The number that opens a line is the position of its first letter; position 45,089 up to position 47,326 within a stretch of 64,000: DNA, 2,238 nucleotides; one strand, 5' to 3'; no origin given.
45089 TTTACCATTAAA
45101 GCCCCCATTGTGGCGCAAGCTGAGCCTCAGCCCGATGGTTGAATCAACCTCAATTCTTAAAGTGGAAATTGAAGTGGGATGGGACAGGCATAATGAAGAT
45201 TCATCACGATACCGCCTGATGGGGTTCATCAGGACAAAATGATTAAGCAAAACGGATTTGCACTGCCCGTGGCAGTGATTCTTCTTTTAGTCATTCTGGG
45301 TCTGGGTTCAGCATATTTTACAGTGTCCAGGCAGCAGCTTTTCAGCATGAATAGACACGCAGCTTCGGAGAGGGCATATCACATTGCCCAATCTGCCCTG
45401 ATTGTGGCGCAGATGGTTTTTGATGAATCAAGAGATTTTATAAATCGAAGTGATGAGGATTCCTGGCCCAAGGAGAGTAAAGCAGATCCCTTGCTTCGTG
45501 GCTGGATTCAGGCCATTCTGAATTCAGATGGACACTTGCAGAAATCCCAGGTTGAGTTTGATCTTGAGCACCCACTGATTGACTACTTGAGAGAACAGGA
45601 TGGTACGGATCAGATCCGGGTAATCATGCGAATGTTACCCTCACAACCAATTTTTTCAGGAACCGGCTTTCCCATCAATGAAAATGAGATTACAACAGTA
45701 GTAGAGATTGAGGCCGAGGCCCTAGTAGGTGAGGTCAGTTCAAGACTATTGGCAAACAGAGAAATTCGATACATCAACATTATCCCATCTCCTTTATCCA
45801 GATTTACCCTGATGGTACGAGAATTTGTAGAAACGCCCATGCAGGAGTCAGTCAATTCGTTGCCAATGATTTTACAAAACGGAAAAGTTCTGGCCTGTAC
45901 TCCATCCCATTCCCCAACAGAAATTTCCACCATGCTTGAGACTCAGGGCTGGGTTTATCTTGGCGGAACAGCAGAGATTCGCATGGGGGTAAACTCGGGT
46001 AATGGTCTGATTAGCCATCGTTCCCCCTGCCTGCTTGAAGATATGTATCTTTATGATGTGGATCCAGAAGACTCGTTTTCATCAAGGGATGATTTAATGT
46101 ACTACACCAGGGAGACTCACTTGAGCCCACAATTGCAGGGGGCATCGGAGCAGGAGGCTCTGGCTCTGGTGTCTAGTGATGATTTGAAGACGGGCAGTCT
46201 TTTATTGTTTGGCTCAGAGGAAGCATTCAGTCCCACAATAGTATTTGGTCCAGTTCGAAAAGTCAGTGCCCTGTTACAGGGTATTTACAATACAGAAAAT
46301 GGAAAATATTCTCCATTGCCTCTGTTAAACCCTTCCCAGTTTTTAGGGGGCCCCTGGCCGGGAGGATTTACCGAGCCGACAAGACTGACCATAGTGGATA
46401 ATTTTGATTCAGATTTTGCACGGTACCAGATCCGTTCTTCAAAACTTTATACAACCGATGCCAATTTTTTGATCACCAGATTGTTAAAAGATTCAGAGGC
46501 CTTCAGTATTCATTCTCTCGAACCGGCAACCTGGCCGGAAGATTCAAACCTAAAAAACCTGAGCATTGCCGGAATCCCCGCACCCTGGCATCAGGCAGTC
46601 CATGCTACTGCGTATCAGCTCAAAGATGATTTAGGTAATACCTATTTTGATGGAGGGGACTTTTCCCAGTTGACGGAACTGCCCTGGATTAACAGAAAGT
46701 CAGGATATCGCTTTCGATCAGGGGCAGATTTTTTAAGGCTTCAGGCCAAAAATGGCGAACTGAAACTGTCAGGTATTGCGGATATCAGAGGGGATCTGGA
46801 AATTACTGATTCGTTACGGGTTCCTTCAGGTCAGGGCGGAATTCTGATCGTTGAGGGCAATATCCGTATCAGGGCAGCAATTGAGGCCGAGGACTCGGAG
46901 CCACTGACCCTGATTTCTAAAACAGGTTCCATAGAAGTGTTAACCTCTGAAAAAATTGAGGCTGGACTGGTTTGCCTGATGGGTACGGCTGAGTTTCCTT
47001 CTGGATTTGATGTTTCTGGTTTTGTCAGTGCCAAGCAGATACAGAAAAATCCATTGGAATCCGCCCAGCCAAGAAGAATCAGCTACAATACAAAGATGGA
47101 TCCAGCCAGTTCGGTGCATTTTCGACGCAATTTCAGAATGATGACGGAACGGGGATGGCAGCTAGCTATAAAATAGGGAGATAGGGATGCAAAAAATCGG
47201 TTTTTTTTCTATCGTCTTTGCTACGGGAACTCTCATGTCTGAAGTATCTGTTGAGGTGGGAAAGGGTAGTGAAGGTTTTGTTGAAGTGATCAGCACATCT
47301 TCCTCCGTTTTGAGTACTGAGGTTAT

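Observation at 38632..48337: Type-IV-filament-like locus with no platform protein or secretin, interleaved with unprecedented partner proteins (main candidate for an undescribed system)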

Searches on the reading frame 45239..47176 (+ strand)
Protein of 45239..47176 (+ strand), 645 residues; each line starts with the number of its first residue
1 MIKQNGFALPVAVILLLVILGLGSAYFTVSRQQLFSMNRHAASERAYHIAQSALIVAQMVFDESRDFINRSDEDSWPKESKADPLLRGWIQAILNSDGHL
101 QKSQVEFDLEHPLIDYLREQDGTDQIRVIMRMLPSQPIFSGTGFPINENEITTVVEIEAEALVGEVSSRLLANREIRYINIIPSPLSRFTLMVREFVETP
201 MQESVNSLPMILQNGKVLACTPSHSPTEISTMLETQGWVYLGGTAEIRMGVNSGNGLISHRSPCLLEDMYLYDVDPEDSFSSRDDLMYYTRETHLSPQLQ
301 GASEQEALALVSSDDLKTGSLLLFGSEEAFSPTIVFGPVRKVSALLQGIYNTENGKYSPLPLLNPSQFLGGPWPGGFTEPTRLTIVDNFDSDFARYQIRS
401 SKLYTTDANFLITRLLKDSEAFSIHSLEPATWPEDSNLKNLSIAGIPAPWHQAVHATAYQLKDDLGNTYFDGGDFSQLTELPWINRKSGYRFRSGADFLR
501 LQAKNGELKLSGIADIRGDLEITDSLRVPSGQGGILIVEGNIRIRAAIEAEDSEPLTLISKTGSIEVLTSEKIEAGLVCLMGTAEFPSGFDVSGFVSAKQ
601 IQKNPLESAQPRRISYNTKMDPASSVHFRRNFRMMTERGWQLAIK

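Call 4: search_protein_families(library=pfam, proteins=[window:45239-47176:+], max_evalue=0.1)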
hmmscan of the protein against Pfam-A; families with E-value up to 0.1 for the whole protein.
window:45239-47176:+ (645 aa): 0 families

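Call 11: find_encoding_contigs(protein=window:45239-47176:+, flank=10000, max_places=6)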
Protein window:45239-47176:+ (645 aa): 1 contig read that carries it; 1 place shown.
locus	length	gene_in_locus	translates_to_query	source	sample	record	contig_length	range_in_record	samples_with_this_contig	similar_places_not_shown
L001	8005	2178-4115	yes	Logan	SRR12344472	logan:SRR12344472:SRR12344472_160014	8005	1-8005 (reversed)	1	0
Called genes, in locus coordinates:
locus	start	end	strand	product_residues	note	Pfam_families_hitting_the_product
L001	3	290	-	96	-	?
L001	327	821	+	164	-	-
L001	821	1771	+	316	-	PF25275:Golvesin_C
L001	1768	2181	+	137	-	-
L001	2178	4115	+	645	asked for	-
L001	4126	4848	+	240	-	-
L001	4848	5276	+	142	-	-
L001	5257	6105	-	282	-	-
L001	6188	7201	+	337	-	-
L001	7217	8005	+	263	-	?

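Call 12: find_homologous_proteins(query=window:45239-47176:+, max_evalue=0.001)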
Query window:45239-47176:+ (645 aa): 3 proteins with E <= 0.001 among 8000 candidates.
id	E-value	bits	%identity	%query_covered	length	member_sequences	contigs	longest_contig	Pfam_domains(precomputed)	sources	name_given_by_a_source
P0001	0.0e+0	1453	100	100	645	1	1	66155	-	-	-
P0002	0.0e+0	1304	88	100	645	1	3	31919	-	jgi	-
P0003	1.4e-285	967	66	100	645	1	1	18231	-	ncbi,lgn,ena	-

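Call 13: find_encoding_contigs(protein=P0002, flank=10000, max_places=3)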
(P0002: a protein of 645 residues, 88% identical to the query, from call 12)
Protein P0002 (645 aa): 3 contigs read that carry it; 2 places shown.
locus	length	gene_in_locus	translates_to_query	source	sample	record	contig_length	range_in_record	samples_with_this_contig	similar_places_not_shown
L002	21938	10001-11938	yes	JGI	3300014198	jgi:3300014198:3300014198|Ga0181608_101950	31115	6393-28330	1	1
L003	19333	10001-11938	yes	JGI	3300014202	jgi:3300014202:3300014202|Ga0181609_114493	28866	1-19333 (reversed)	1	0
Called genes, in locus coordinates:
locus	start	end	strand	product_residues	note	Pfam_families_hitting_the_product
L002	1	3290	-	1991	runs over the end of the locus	PF01835:MG2, PF07703:A2M_BRD (faint), PF00207:A2M, PF17973:bMG10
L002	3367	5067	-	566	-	PF05157:MshEN, PF00437:T2SSE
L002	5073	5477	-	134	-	-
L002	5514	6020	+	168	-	PF01035:DNA_binding_1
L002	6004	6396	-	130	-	-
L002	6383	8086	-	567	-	PF02985:HEAT (faint), PF13646:HEAT_2 (weak)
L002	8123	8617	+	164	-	-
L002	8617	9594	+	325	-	PF25275:Golvesin_C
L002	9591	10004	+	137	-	-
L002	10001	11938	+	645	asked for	-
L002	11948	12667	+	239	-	-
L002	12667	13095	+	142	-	-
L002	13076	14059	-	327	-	-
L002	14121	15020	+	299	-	-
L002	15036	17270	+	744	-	-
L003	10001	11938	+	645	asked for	-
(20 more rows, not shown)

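Call 14: find_encoding_contigs(protein=P0003, flank=10000, max_places=3)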
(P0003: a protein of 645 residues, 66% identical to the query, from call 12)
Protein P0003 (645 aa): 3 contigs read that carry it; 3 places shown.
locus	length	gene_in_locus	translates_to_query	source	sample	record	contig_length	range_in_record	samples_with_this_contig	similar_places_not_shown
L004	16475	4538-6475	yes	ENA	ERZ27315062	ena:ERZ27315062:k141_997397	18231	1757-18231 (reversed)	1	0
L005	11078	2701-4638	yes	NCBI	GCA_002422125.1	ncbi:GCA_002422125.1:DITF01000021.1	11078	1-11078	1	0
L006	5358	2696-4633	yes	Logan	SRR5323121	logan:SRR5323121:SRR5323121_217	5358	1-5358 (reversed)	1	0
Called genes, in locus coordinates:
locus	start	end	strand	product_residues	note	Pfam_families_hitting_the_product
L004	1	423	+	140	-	?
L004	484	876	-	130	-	-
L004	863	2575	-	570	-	PF13646:HEAT_2 (weak), PF02985:HEAT (faint), PF13646:HEAT_2 (weak)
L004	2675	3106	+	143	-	-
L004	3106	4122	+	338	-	PF25275:Golvesin_C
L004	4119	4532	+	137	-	-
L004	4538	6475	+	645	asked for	-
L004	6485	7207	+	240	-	-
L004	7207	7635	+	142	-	-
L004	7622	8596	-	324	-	-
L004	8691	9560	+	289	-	-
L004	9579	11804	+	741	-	-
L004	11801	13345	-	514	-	-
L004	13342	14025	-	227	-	-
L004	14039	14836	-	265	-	PF12895:ANAPC3 (faint), PF14559:TPR_19 (faint)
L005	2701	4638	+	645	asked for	-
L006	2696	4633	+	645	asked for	-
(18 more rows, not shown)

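Call 24: search_protein_families(library=ncbifam, proteins=[window:45239-47176:+], max_evalue=0.1)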
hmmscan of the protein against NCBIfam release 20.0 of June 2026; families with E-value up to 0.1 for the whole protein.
window:45239-47176:+ (645 aa): 1 family
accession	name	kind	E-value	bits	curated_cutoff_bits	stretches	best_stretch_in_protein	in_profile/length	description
NF037980.1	T2SS_GspK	equivalog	0.085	12.4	130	0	4-95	1-89/307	type II secretion system minor pseudopilin GspK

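Call 30: predict_structure(alignment_id=A1)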
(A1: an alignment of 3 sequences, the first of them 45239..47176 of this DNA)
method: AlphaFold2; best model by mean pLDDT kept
length: 645 residues; sequences in the alignment: 3
mean_pLDDT: 43.7   pTM: 0.31
mean pLDDT of the five models: 43.7, 40.6, 40.0, 38.6, 38.3
residues with pLDDT >= 90: 2; 70-90: 119; 50-70: 114; < 50: 410
segments of 3 or more residues with pLDDT < 50: 1-5, 25-29, 71-75, 79-82, 96-101, 138-149, 180-489, 587-645
pLDDT, mean of each block of 10 residues (from residue 1): 50 72 52 57 78 81 62 46 56 54 66 79 79 59 37 75 83 64 33 23 28 35 27 25 22 23 23 24 23 27 31 27 25 26 29 28 27 27 23 19 20 22 20 25 25 28 40 39 42 76 75 72 82 69 78 59 68 61 47 31 28 25 24 24 28
secondary structure, 60 per line:
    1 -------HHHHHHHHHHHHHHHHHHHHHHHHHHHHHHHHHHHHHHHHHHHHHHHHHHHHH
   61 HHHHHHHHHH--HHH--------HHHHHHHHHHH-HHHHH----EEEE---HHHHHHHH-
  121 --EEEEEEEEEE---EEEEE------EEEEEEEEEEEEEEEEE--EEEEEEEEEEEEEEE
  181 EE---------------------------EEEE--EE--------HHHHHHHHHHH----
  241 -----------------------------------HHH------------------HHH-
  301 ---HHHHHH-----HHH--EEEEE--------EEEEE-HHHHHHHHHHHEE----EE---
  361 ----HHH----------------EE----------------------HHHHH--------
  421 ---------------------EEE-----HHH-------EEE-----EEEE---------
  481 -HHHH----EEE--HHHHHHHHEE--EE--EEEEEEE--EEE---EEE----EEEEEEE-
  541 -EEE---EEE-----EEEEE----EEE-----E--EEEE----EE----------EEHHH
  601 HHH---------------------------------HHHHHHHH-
elements in order: H8-70 H84-94 H96-100 E105-108 H112-119 E123-132 E136-140 E147-163 E166-182 E210-213 H226-236 H304-309 E320-324 E333-337 H339-349 H408-412 E442-444 E460-462 E468-471 H482-485 E490-492 H495-502 E511-517 E520-522 E526-528 E533-539 E542-544 E548-550 E556-560 E565-567 E576-579 H598-603 H637-644

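Call 34: search_solved_structures(query=A1, max_evalue=1)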
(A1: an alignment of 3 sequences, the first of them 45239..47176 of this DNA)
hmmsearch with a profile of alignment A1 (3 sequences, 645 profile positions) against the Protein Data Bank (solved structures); distinct sequences matched with E-value up to 1: 0.

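Call 50: search_protein_families(library=phrogs, proteins=[window:45239-47176:+], max_evalue=0.01)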
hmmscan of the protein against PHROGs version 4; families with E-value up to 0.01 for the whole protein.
window:45239-47176:+ (645 aa): 0 families

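Call 54: search_protein_representatives(alignment_id=A1)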
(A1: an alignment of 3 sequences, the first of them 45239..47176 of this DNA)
Query: 3 sequences, 645 profile positions. Proteins with E-value up to 0.001 (for the whole library): 202; up to 1e-10: 107; up to 1e-30: 48. The best 150 are listed.
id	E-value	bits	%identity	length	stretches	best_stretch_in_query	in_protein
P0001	0.0e+00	1414.5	-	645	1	1-645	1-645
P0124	7.4e-103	361.4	-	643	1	24-641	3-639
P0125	3.0e-102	359.3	-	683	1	3-642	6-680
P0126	3.8e-97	342.5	-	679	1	3-642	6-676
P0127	1.1e-96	341.0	-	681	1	5-641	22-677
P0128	7.4e-96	338.2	-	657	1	19-641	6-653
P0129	1.5e-94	333.9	-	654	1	4-642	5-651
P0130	1.3e-93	330.8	-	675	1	8-641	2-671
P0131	3.6e-88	312.8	-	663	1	1-635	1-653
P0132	7.8e-86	305.1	-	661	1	1-635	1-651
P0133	5.0e-85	302.4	-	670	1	2-643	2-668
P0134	4.9e-83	295.9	-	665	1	3-641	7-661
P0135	2.1e-81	290.5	-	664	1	3-641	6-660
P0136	1.2e-80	288.0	-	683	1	5-636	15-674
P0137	5.8e-77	275.8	-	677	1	4-644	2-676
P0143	2.3e-72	260.6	-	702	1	4-643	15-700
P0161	1.2e-46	175.6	-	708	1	3-644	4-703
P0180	2.4e-24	101.9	-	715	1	5-638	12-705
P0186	9.1e-21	90.1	-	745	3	3-212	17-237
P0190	2.6e-17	78.7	-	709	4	459-622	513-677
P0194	1.6e-15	72.8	-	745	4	504-622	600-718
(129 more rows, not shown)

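Call 56: find_homologous_proteins(query=A3, max_evalue=0.00001)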
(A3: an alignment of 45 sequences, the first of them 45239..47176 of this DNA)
Query A3 (45 sequences) (645 aa, profile of the alignment): 3 proteins with E <= 0.00001 among 8000 candidates.
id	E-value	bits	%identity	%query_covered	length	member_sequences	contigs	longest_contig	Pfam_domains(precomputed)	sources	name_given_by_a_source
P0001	1.3e-215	736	100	100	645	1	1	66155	-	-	-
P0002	1.1e-212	727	88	100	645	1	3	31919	-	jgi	-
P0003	2.0e-206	706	66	100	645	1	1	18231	-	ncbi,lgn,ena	-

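Call 57: find_encoding_contigs(protein=P0125, flank=10000, max_places=2)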
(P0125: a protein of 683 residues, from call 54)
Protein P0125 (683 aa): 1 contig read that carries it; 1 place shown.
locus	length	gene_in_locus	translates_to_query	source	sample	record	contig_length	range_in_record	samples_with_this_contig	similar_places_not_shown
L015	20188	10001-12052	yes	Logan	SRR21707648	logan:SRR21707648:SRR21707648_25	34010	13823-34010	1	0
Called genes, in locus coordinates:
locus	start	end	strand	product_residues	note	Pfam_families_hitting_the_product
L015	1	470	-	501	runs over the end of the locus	PF13091:PLDc_2, PF00614:PLDc (weak)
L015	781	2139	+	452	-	-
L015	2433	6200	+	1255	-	-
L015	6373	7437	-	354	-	PF01641:SelR, PF01625:PMSR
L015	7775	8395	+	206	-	-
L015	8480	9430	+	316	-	PF25275:Golvesin_C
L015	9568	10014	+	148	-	-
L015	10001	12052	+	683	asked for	-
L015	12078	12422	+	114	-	-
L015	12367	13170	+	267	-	-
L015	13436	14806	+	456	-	PF05221:AdoHcyase, PF00670:AdoHcyase_NAD, PF02826:2-Hacid_dh_C, PF07991:KARI_N (weak)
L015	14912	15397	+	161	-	PF00359:PTS_EIIA_2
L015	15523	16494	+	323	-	PF00579:tRNA-synt_1b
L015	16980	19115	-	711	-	-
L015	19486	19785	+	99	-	-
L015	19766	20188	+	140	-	?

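Call 58: find_encoding_contigs(protein=P0161, flank=10000, max_places=2)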
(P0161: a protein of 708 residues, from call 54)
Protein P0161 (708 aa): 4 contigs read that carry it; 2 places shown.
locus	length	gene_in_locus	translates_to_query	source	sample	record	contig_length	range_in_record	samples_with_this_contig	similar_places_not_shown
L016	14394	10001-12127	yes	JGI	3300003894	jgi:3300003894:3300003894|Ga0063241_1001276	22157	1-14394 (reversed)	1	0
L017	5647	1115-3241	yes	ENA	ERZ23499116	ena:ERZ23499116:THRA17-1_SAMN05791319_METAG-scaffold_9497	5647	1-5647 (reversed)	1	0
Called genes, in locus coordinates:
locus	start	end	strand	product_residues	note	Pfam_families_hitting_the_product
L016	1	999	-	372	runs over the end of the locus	PF01135:PCMT (weak), PF08003:Methyltransf_9, PF13489:Methyltransf_23, PF08241:Methyltransf_11, PF08242:Methyltransf_12, PF13649:Methyltransf_25, PF13847:Methyltransf_31, PF14353:CpXC, +2 more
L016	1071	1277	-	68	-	-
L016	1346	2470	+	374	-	PF12038:QTMAN_N, PF00534:Glycos_transf_1, PF13692:Glyco_trans_1_4 (weak)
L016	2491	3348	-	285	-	-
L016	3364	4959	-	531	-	-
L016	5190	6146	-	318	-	-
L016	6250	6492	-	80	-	-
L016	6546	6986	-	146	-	-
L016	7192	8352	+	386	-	PF00924:MS_channel_2nd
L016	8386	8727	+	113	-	PF00027:cNMP_binding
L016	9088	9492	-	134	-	PF07963:N_methyl (weak)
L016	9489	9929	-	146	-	-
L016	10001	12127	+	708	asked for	-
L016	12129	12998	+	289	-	-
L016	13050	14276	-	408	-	-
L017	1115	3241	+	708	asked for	-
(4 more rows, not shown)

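Call 59: find_encoding_contigs(protein=P0180, flank=10000, max_places=2)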
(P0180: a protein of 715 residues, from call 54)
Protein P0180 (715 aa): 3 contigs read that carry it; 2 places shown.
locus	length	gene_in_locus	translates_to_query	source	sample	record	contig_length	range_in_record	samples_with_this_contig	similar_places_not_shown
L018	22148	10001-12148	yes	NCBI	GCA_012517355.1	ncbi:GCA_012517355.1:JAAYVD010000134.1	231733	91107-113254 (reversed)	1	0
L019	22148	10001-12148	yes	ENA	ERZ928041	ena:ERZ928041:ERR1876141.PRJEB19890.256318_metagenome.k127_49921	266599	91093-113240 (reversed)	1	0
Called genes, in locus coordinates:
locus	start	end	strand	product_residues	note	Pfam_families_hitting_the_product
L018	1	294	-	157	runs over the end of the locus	-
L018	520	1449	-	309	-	PF25275:Golvesin_C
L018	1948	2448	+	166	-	PF04542:Sigma70_r2, PF08281:Sigma70_r4_2, PF04545:Sigma70_r4 (weak)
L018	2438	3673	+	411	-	PF04773:FecR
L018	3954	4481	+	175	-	-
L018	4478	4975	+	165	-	-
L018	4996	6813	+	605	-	-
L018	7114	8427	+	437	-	PF04773:FecR (weak)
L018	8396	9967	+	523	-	PF12895:ANAPC3 (faint), PF13428:TPR_14 (faint), PF13432:TPR_16 (faint), PF24575:TPR_Slam (faint), PF14559:TPR_19 (weak)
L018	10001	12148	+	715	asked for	-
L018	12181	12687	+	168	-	-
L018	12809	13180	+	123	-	-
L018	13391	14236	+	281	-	-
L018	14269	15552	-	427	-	PF12801:Fer4_5, PF12838:Fer4_7 (weak), PF00037:Fer4 (weak), PF12797:Fer4_2 (weak), PF12837:Fer4_6 (weak), PF13187:Fer4_9, PF13237:Fer4_10 (weak), PF14697:Fer4_21, +1 more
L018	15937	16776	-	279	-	PF13938:DUF4213, PF04016:DUF364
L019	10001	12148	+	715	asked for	-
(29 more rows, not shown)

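Call 74: search_solved_structures(query=A3, max_evalue=10)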
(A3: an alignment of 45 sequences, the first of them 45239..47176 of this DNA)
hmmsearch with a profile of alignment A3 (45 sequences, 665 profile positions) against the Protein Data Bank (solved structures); distinct sequences matched with E-value up to 10: 4.
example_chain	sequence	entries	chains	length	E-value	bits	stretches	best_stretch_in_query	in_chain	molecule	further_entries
6eun_A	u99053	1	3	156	0.37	12.7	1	59-125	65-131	Adhesin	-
6eup_A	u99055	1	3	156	0.37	12.7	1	59-125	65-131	Adhesin A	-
3tyy_A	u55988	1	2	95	0.63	11.9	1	34-122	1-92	Lamin-B1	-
2mra_A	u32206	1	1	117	0.83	11.5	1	75-162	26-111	De novo designed protein OR459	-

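Call 75: predict_structure(alignment_id=A3)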
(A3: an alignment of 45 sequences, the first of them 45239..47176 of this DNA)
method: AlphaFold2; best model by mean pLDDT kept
length: 645 residues; sequences in the alignment: 45
mean_pLDDT: 89.2   pTM: 0.85
mean pLDDT of the five models: 89.2, 89.0, 88.8, 88.6, 88.3
residues with pLDDT >= 90: 408; 70-90: 196; 50-70: 36; < 50: 5
segments of 3 or more residues with pLDDT < 50: 1-3
pLDDT, mean of each block of 10 residues (from residue 1): 58 88 86 86 92 96 94 88 93 92 95 92 92 89 75 96 92 94 94 85 69 94 90 95 89 85 88 89 92 90 91 80 91 94 93 93 91 88 93 93 92 78 57 85 90 86 92 83 85 95 93 96 96 96 97 94 96 97 94 97 76 93 92 88 82
secondary structure, 60 per line:
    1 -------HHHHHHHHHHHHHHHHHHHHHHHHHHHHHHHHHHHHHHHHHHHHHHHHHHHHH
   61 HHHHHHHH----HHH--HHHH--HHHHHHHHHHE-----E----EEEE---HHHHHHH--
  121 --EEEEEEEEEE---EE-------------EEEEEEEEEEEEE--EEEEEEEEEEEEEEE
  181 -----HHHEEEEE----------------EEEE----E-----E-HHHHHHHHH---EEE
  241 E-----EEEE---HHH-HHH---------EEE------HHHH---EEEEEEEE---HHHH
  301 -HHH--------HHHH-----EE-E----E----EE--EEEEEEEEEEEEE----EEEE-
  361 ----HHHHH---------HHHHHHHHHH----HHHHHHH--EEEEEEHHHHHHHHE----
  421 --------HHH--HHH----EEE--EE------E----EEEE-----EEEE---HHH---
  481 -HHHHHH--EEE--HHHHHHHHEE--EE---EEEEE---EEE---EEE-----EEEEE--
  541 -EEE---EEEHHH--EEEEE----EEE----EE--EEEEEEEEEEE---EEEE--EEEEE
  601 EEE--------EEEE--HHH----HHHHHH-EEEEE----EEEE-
elements in order: H8-68 H78-81 H84-93 E105-108 H112-118 E123-132 E151-163 E166-180 E189-193 E210-213 H226-234 E238-241 E247-250 E270-272 H279-282 E286-293 H297-300 H313-316 E339-351 E356-359 H365-369 H379-388 H393-399 E402-407 H408-415 E441-443 E459-462 E468-471 H482-487 E490-492 H495-502 E512-516 E520-522 E526-528 E534-538 E542-544 E548-550 E556-560 E565-567 E576-586 E590-593 E596-603 E612-615 H625-630 E632-636 E641-644

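Call 77: fold_search(model_id=the predicted structure, library=pdb)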
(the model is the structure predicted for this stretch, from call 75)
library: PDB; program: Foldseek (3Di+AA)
matches with E <= 10: 76; with E <= 0.001: 3
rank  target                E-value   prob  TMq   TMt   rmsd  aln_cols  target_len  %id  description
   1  6qvi_C                6.9e-05  0.99  0.20  0.24  28.3       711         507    9  Crystal structure of competence-associated pilin ComZ from Thermus thermophilus (released 2019-05-29)
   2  6qvi_A                8.5e-05  0.99  0.20  0.24  29.3       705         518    9  Crystal structure of competence-associated pilin ComZ from Thermus thermophilus (released 2019-05-29)
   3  6qvi_B                2.2e-04  0.95  0.18  0.23  28.2       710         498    9  Crystal structure of competence-associated pilin ComZ from Thermus thermophilus (released 2019-05-29)
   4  5uyt_B                9.4e-02  1.00  0.17  0.26   3.2       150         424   10  Crystal structure of ice binding protein from an Antarctic bacterium Flavobacteriaceae (released 2017-10-25)
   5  5uyt_A                1.1e-01  0.87  0.13  0.19   9.4       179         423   10  Crystal structure of ice binding protein from an Antarctic bacterium Flavobacteriaceae (released 2017-10-25)
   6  6ria_1                1.8e-01  0.96  0.12  0.67   4.3       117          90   14  Bactofilin from Thermus thermophilus, F105R mutant crystal structure (released 2019-07-17)
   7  7o5y_D                7.1e-01  0.54  0.12  0.42   6.6       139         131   12  PilA minor pilin of Streptococcus sanguinis type IV pili (released 2022-04-20)
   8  7o5y_A                7.9e-01  0.54  0.13  0.45   6.5       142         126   12  PilA minor pilin of Streptococcus sanguinis type IV pili (released 2022-04-20)
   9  5b5h                  1.0e+00  0.25  0.09  0.24  11.3       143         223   10  Hydrophobic ice-binding site confer hyperactivity on antifreeze protein from a snow mold fungus (released 2016-09-28)
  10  7o41_D                1.6e+00  0.07  0.06  0.16  20.4       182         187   13  Hexameric composite model of the Inner Membrane Complex (IMC) with the Arches from the fully-assembled R388 type IV se (released 2022-06-22)
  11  7o41_F                1.6e+00  0.06  0.06  0.17  26.1       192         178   14  Hexameric composite model of the Inner Membrane Complex (IMC) with the Arches from the fully-assembled R388 type IV se (released 2022-06-22)
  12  3wp9                  1.7e+00  0.47  0.14  0.35   7.7       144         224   11  Crystal structure of antifreeze protein from an Antarctic sea ice bacterium Colwellia sp. (released 2014-07-02)
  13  7o41_E                2.1e+00  0.04  0.06  0.16  27.5       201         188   16  Hexameric composite model of the Inner Membrane Complex (IMC) with the Arches from the fully-assembled R388 type IV se (released 2022-06-22)
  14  7apk_E                2.1e+00  0.02  0.07  0.08  27.7       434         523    8  Structure of the human THO - UAP56 complex (released 2020-12-16)
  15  7o5y_B                2.2e+00  0.25  0.12  0.43   6.6       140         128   11  PilA minor pilin of Streptococcus sanguinis type IV pili (released 2022-04-20)
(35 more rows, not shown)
